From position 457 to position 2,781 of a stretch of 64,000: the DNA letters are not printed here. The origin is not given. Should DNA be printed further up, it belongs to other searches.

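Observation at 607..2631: Zn-ribbon + SAM-methyltransferase + APH/choline-kinase-like phosphotransferase fusion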

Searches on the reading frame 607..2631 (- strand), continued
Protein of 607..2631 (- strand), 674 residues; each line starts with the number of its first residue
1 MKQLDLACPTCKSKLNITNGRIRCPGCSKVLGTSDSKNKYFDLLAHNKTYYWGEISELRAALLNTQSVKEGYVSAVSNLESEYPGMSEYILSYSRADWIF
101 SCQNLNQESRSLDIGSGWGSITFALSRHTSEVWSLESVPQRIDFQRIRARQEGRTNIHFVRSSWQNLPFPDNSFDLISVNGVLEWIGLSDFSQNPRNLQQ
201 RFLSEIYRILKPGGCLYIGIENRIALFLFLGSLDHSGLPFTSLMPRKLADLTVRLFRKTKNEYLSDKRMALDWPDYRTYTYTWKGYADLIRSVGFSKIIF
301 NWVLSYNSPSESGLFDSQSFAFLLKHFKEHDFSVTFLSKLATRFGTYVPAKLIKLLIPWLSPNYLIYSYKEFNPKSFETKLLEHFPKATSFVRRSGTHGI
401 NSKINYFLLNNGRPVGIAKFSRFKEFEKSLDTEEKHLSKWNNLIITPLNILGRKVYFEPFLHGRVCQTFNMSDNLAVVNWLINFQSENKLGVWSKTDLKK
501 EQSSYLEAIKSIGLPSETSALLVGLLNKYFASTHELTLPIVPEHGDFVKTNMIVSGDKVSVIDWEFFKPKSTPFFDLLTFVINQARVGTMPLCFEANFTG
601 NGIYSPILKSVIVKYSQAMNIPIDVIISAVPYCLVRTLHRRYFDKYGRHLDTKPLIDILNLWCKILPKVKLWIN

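Call 19: predict_structure(alignment_id=A1)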
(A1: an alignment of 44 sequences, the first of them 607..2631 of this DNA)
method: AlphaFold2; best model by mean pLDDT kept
length: 674 residues; sequences in the alignment: 44
mean_pLDDT: 92.8   pTM: 0.92
mean pLDDT of the five models: 92.8, 92.5, 92.4, 91.4, 90.9
residues with pLDDT >= 90: 542; 70-90: 121; 50-70: 10; < 50: 1
segments of 3 or more residues with pLDDT < 50: none
pLDDT, mean of each block of 10 residues (from residue 1): 82 91 90 74 76 92 97 91 90 96 88 95 96 95 96 95 93 97 91 94 98 97 89 91 93 93 89 88 95 97 94 94 91 81 90 92 96 95 95 95 97 96 96 97 96 96 94 98 98 94 93 87 95 91 96 95 96 97 92 95 97 97 96 94 85 89 94 90
secondary structure, 60 per line:
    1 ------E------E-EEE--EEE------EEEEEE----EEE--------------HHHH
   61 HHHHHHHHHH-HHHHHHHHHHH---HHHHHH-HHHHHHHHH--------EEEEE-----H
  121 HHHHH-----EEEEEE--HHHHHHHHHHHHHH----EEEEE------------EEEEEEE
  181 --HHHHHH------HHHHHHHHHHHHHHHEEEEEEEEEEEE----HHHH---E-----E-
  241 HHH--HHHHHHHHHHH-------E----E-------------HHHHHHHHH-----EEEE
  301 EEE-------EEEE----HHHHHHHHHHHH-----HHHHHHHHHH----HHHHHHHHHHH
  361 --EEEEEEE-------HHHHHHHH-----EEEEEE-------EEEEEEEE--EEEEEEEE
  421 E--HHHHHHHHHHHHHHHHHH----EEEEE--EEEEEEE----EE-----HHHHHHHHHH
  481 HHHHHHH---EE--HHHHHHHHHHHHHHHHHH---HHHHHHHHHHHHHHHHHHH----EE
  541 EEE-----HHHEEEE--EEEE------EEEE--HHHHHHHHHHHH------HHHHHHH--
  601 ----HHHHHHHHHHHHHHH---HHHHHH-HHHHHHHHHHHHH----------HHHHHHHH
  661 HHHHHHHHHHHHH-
elements in order: E16-18 E21-23 E30-35 E40-42 H57-70 H72-82 H86-91 H93-101 E110-114 H120-125 E131-136 H139-152 E157-161 E174-180 H183-188 H195-209 E210-221 H226-229 H246-256 H283-291 E297-303 E311-314 H319-330 H336-345 H350-360 E363-369 H377-384 E390-395 E403-410 E413-421 H424-441 E446-450 E453-459 H471-487 H495-512 H516-534 E539-543 E552-555 E558-561 E568-571 H574-585 H592-598 H605-619 H623-628 H630-642 H653-673
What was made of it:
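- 2497..2631 (-): N-terminal Trm112-like four-cysteine zinc ribbon (aa 1-45; C8, C11, C24, C27). Short beta strands in the model, pLDDT 82-91 (call 19).
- The whole-protein model has pTM 0.92, consistent with a fixed inter-domain arrangement (call 19).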

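Call 24: fold_search(model_id=the predicted structure, library=pdb)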
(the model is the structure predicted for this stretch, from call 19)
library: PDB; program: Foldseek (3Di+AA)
matches with E <= 10: 1863; with E <= 0.001: 1058
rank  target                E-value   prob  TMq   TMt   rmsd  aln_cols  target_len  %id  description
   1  3mgg_A                3.3e-09  1.00  0.21  0.53   9.6       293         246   15  Crystal Structure of Methyl Transferase from Methanosarcina mazei (released 2010-04-21)
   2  1xxl_A                5.9e-09  1.00  0.23  0.61  10.6       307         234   15  The crystal structure of YcgJ protein from Bacillus subitilis at 2.1 A resolution (released 2004-11-23)
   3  4iv0_A                6.8e-09  1.00  0.26  0.59   9.5       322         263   17  Crystal structure of N-methyl transferase from Plasmodium vivax complexed with S-adenosyl methionine and phosphate (released 2014-02-19)
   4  3mgg_B                7.5e-09  1.00  0.22  0.53  10.5       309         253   15  Crystal Structure of Methyl Transferase from Methanosarcina mazei (released 2010-04-21)
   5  8zc7_B                8.7e-09  1.00  0.24  0.54  11.1       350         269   17  Crystallographic analysis of MitM, which catalyzes the post-mitosane modification in mitomycin biosynthesis (released 2024-11-27)
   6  4mwz_A                9.1e-09  1.00  0.24  0.57  12.2       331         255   15  Crystal structure of N-methyl transferase from Plasmodium vivax complexed with S-adenosyl methionine, phosphate and am (released 2014-10-01)
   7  4kri_A                9.6e-09  1.00  0.25  0.37   9.5       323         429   13  Haemonchus contortus Phospholethanolamine N-methyltransferase 2 in complex with phosphomonomethylethanolamine and S-ad (released 2013-09-25)
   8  3uj7_A                9.6e-09  1.00  0.24  0.57   9.6       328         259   15  Phosphoethanolamine methyltransferase from Plasmodium falciparum in complex with SAM and PO4 (released 2011-11-30)
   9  4iv8_A                1.0e-08  1.00  0.23  0.59  11.7       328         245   15  Crystal structure of N-methyl transferase from Plasmodium knowlesi complexed with S-adenosyl methionine (released 2014-02-19)
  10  4iv0_B                1.0e-08  1.00  0.25  0.60  10.2       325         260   17  Crystal structure of N-methyl transferase from Plasmodium vivax complexed with S-adenosyl methionine and phosphate (released 2014-02-19)
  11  4ine_A                1.0e-08  1.00  0.25  0.38   9.7       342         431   14  Crystal structure of N-methyl transferase (PMT-2) from Caenorhabditis elegant complexed with S-adenosyl homocysteine a (released 2014-01-15)
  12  8zc8_A                1.0e-08  1.00  0.24  0.52  12.8       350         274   17  The structure of MitM and mitomycin A with SAH in mitomycin (released 2024-11-27)
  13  4ine_B                1.1e-08  1.00  0.24  0.36  10.0       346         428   14  Crystal structure of N-methyl transferase (PMT-2) from Caenorhabditis elegant complexed with S-adenosyl homocysteine a (released 2014-01-15)
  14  4mwz_B                1.3e-08  1.00  0.25  0.58   9.8       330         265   17  Crystal structure of N-methyl transferase from Plasmodium vivax complexed with S-adenosyl methionine, phosphate and am (released 2014-10-01)
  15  3uj6                  1.5e-08  1.00  0.25  0.58  10.7       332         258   16  SeMet Phosphoethanolamine methyltransferase from Plasmodium falciparum in complex with SAM and PO4 (released 2011-11-30)
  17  6f5z_A                2.2e-08  1.00  0.24  0.62   8.0       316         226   15  Complex between the Haloferax volcanii Trm112 methyltransferase activator and the Hvo_0019 putative methyltransferase (released 2018-07-11)
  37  1p91_B                6.3e-08  1.00  0.22  0.52  13.5       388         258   12  Crystal Structure of RlmA(I) enzyme: 23S rRNA n1-G745 methyltransferase (NORTHEAST STRUCTURAL GENOMICS CONSORTIUM TARG (released 2004-03-30)
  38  1p91_A                6.6e-08  1.00  0.25  0.55  12.4       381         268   13  Crystal Structure of RlmA(I) enzyme: 23S rRNA n1-G745 methyltransferase (NORTHEAST STRUCTURAL GENOMICS CONSORTIUM TARG (released 2004-03-30)
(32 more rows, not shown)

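Call 27: find_encoding_contigs(protein=P0010, flank=10000, max_places=2)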
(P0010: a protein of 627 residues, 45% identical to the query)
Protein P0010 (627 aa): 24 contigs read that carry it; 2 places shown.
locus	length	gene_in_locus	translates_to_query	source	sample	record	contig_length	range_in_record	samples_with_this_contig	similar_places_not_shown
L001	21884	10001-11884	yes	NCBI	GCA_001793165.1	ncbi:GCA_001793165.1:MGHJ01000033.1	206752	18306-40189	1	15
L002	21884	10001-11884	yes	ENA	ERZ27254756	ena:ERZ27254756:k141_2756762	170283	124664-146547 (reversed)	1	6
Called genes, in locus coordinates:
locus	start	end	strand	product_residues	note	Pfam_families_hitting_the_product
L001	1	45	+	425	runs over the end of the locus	PF00070:Pyr_redox (faint), PF01266:DAO, PF01593:Amino_oxidase, PF13450:NAD_binding_8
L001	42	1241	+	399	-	PF00534:Glycos_transf_1, PF13692:Glyco_trans_1_4, PF13524:Glyco_trans_1_2 (weak)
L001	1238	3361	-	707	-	-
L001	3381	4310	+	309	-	PF00535:Glycos_transf_2, PF10111:Glyco_tranf_2_2, PF13506:Glyco_transf_21 (weak), PF13641:Glyco_tranf_2_3, PF13632:Glyco_trans_2_3 (weak)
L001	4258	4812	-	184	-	PF13489:Methyltransf_23 (weak), PF07021:MetW, PF08241:Methyltransf_11, PF13649:Methyltransf_25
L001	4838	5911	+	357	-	PF04015:DUF362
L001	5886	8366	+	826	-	PF00535:Glycos_transf_2, PF13641:Glyco_tranf_2_3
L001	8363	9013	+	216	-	PF13847:Methyltransf_31, PF08241:Methyltransf_11, PF08242:Methyltransf_12 (weak), PF13649:Methyltransf_25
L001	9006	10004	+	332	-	PF00535:Glycos_transf_2, PF10111:Glyco_tranf_2_2, PF13506:Glyco_transf_21, PF13641:Glyco_tranf_2_3, PF13632:Glyco_trans_2_3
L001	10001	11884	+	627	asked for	PF02353:CMAS, PF13489:Methyltransf_23 (weak), PF01209:Ubie_methyltran, PF13847:Methyltransf_31, PF08241:Methyltransf_11, PF08242:Methyltransf_12, PF13649:Methyltransf_25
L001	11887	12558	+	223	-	PF05401:NodS (weak), PF13489:Methyltransf_23 (weak), PF13847:Methyltransf_31, PF08241:Methyltransf_11, PF08242:Methyltransf_12, PF13649:Methyltransf_25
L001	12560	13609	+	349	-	PF00535:Glycos_transf_2, PF10111:Glyco_tranf_2_2, PF13506:Glyco_transf_21, PF13641:Glyco_tranf_2_3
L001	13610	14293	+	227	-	PF13489:Methyltransf_23 (weak), PF13847:Methyltransf_31 (faint), PF08241:Methyltransf_11, PF13649:Methyltransf_25 (weak), PF03269:DUF268 (weak)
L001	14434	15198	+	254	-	PF05219:DREV (faint), PF13489:Methyltransf_23, PF13847:Methyltransf_31, PF08241:Methyltransf_11, PF08242:Methyltransf_12, PF13649:Methyltransf_25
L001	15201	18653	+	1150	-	-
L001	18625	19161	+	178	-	-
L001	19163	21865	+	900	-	-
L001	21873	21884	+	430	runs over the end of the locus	PF01943:Polysacc_synt, PF13440:Polysacc_synt_3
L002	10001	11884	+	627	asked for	PF02353:CMAS, PF13489:Methyltransf_23 (weak), PF01209:Ubie_methyltran, PF13847:Methyltransf_31, PF08241:Methyltransf_11, PF08242:Methyltransf_12, PF13649:Methyltransf_25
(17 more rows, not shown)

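Call 28: find_encoding_contigs(protein=P0107, flank=10000, max_places=2)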
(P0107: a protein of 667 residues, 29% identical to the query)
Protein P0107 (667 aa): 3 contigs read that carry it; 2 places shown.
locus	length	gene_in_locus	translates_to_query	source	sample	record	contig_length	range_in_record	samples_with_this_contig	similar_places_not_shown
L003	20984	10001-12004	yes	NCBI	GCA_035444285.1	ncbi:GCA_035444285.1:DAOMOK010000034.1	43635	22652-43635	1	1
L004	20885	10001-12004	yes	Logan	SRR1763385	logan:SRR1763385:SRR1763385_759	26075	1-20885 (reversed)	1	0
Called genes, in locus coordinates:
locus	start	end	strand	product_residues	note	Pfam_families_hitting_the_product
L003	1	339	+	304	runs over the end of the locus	PF13641:Glyco_tranf_2_3, PF00535:Glycos_transf_2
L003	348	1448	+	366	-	PF13641:Glyco_tranf_2_3, PF00535:Glycos_transf_2, PF10111:Glyco_tranf_2_2, PF13632:Glyco_trans_2_3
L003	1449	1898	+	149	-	PF08660:Alg14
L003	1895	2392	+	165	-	PF04101:Glyco_tran_28_C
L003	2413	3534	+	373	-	PF13439:Glyco_transf_4, PF13579:Glyco_trans_4_4, PF20706:GT4-conflict, PF00534:Glycos_transf_1, PF13692:Glyco_trans_1_4, PF13524:Glyco_trans_1_2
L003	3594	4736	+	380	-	PF13439:Glyco_transf_4, PF13579:Glyco_trans_4_4, PF00534:Glycos_transf_1, PF13692:Glyco_trans_1_4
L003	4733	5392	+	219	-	-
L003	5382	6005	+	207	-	-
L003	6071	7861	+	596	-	-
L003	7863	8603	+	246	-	PF07760:DUF1616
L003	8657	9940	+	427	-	PF01943:Polysacc_synt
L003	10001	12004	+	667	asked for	PF13847:Methyltransf_31, PF08241:Methyltransf_11, PF13649:Methyltransf_25 (weak)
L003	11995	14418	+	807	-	PF04932:Wzy_C, PF13414:TPR_11 (faint), PF23914:TPR_CcmH_CycH (faint), PF07719:TPR_2 (faint), PF13428:TPR_14 (faint), PF13431:TPR_17 (faint), PF13432:TPR_16 (faint), PF13424:TPR_12 (weak), +4 more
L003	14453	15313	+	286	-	PF02517:Rce1-like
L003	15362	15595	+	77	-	-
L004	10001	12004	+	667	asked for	PF13847:Methyltransf_31, PF08241:Methyltransf_11, PF13649:Methyltransf_25 (weak)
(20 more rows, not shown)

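Call 33: find_encoding_contigs(protein=P0113, flank=8000, max_places=1)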
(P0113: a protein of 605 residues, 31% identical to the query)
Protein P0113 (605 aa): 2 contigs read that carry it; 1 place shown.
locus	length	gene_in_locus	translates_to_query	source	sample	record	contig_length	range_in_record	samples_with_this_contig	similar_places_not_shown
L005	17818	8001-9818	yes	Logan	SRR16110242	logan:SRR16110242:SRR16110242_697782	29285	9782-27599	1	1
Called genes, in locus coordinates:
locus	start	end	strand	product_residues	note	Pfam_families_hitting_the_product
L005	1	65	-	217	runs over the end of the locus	PF17836:PglD_N, PF25087:GMPPB_C (faint), PF25084:LbH_EIF2B, PF00132:Hexapep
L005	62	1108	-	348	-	PF03102:NeuB, PF08666:SAF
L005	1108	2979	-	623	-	PF03102:NeuB, PF02348:CTP_transf_3, PF12804:NTP_transf_3 (weak)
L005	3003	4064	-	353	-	PF04055:Radical_SAM, PF13186:SPASM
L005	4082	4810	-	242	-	PF13489:Methyltransf_23, PF13847:Methyltransf_31, PF08241:Methyltransf_11, PF08242:Methyltransf_12, PF13649:Methyltransf_25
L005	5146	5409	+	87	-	-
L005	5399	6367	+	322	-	PF01609:DDE_Tnp_1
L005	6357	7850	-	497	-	PF02350:Epimerase_2 (faint)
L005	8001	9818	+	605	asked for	PF05175:MTS, PF13489:Methyltransf_23 (weak), PF08241:Methyltransf_11, PF08242:Methyltransf_12 (weak), PF13649:Methyltransf_25, PF13847:Methyltransf_31, PF01636:APH (weak)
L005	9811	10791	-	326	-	PF00535:Glycos_transf_2, PF13641:Glyco_tranf_2_3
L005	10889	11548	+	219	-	PF13489:Methyltransf_23, PF13847:Methyltransf_31, PF08241:Methyltransf_11, PF08242:Methyltransf_12, PF13649:Methyltransf_25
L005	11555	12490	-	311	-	PF01522:Polysacc_deac_1, PF10096:DUF2334 (weak)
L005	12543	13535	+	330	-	PF00106:adh_short (weak), PF01073:3Beta_HSD, PF01370:Epimerase, PF02719:Polysacc_synt_2, PF04321:RmlD_sub_bind (weak), PF07993:NAD_binding_4, PF16363:GDP_Man_Dehyd, PF13460:NAD_binding_10, +1 more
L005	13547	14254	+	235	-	PF00483:NTP_transferase, PF12804:NTP_transf_3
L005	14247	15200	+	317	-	PF01370:Epimerase, PF16363:GDP_Man_Dehyd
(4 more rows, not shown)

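Call 34: find_encoding_contigs(protein=P0088, flank=8000, max_places=1)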
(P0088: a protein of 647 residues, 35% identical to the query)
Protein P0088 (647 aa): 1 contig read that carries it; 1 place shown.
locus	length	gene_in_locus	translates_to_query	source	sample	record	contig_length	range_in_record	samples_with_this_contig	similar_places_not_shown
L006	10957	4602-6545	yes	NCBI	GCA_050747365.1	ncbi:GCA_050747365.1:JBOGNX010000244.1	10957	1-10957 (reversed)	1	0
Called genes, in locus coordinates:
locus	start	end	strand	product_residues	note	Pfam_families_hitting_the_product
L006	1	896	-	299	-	PF04389:Peptidase_M28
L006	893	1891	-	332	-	PF00296:Bac_luciferase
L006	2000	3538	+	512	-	PF01943:Polysacc_synt, PF01554:MatE (weak), PF13440:Polysacc_synt_3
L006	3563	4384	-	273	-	PF08242:Methyltransf_12 (weak)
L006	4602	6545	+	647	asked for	PF03966:Trm112p (faint), PF13489:Methyltransf_23 (faint), PF13847:Methyltransf_31, PF08241:Methyltransf_11, PF08242:Methyltransf_12, PF13649:Methyltransf_25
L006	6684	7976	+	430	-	PF00534:Glycos_transf_1 (weak), PF13692:Glyco_trans_1_4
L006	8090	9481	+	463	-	PF01979:Amidohydro_1, PF12890:DHOase, PF07969:Amidohydro_3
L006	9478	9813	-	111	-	PF07238:PilZ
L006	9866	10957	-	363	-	PF09314:DUF1972 (faint), PF13439:Glyco_transf_4, PF13579:Glyco_trans_4_4, PF00534:Glycos_transf_1, PF13692:Glyco_trans_1_4, PF13524:Glyco_trans_1_2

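Call 35: find_encoding_contigs(protein=P0068, flank=8000, max_places=1)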
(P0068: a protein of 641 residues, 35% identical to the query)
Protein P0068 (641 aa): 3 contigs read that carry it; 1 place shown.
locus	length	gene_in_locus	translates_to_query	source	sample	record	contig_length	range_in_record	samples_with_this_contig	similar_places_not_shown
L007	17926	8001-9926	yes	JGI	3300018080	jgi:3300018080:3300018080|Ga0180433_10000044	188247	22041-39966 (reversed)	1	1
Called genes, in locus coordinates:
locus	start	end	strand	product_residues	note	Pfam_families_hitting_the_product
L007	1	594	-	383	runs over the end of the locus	PF02350:Epimerase_2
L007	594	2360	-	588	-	PF00551:Formyl_trans_N, PF02911:Formyl_trans_C, PF01135:PCMT, PF01209:Ubie_methyltran, PF13489:Methyltransf_23, PF13649:Methyltransf_25, PF13847:Methyltransf_31, PF08241:Methyltransf_11, +3 more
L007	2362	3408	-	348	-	PF03102:NeuB, PF08666:SAF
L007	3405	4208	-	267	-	PF02348:CTP_transf_3, PF12804:NTP_transf_3 (weak)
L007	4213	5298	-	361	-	PF03102:NeuB, PF08666:SAF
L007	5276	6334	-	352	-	PF04055:Radical_SAM, PF13186:SPASM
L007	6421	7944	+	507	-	PF02350:Epimerase_2 (weak), PF04464:Glyphos_transf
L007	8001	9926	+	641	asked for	PF05175:MTS, PF01209:Ubie_methyltran (weak), PF13847:Methyltransf_31, PF08241:Methyltransf_11, PF08242:Methyltransf_12, PF13649:Methyltransf_25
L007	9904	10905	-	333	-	PF20706:GT4-conflict, PF00534:Glycos_transf_1, PF13692:Glyco_trans_1_4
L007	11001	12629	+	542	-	PF01943:Polysacc_synt, PF13440:Polysacc_synt_3, PF03023:MurJ, PF01554:MatE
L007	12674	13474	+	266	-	PF01507:PAPS_reduct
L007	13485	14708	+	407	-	PF00009:GTP_EFTU, PF01926:MMR_HSR1 (faint), PF03144:GTP_EFTU_D2, PF22594:GTP-eEF1A_C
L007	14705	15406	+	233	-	PF01663:Phosphodiest (faint)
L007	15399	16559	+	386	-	PF00091:Tubulin, PF12327:FtsZ_C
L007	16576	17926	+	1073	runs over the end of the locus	PF02516:STT3, PF22627:AglB_core-like (faint)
